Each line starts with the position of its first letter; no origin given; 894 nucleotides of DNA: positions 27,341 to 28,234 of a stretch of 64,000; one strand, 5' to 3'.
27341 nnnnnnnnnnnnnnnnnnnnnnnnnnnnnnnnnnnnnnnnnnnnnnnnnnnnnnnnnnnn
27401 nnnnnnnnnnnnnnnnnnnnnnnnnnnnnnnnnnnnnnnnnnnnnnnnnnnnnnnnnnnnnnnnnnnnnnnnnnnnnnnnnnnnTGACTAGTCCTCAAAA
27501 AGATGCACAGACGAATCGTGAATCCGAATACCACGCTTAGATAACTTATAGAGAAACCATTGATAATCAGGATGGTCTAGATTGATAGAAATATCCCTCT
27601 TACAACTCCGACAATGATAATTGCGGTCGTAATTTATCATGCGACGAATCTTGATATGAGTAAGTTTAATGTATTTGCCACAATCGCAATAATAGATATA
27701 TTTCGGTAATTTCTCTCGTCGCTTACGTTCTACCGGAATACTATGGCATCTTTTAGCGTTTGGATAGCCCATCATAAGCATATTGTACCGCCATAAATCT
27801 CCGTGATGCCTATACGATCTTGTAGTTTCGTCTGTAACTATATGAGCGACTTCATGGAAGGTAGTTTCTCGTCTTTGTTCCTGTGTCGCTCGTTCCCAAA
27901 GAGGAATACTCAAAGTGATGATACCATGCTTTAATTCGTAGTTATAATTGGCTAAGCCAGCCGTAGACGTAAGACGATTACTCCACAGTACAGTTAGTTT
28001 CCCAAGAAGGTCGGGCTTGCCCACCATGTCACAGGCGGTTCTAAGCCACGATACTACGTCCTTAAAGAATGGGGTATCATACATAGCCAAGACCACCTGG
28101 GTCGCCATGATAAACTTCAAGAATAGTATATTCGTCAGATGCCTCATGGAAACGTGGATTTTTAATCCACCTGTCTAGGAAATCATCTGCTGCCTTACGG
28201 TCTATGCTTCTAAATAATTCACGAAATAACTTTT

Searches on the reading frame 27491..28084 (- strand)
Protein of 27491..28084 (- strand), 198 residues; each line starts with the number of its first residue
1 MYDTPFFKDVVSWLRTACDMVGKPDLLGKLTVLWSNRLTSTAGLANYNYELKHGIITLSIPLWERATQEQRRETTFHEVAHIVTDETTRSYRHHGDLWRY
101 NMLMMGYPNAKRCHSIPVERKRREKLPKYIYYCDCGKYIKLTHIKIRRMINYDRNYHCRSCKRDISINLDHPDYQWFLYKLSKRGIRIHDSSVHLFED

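Call 38: search_protein_families(library=phrogs, proteins=[window:27491-28084:-], max_evalue=0.1)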
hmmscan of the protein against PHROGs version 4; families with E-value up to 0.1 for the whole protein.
window:27491-28084:- (198 aa): 7 families
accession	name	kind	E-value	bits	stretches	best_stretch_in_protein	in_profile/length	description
phrog_10756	-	unknown function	2.3e-07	31.7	1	41-165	46-165/262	-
phrog_1006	-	unknown function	1.1e-06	29.4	1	39-162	39-144/155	-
phrog_6445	-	unknown function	0.00024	22.1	1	20-131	17-118/180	-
phrog_3768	-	unknown function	0.0003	21.8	1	55-114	60-115/216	-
phrog_24857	-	unknown function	0.00035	21.7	1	67-146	62-138/171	-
phrog_18493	-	unknown function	0.032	15.3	1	124-164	76-114/136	-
phrog_6361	-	unknown function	0.088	13.5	0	43-129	65-138/203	-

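Call 39: search_protein_families(library=pfam, proteins=[window:27491-28084:-], max_evalue=0.1)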
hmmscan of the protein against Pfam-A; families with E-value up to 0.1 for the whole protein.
window:27491-28084:- (198 aa): 2 families
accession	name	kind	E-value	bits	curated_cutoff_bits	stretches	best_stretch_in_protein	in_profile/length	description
PF10263.15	SprT-like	-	3.9e-12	46.4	25.6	1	27-109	18-99/108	SprT-like family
PF18894.6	PhageMetallopep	-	0.065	13.8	23.7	0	52-88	63-100/134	Putative phage metallopeptidase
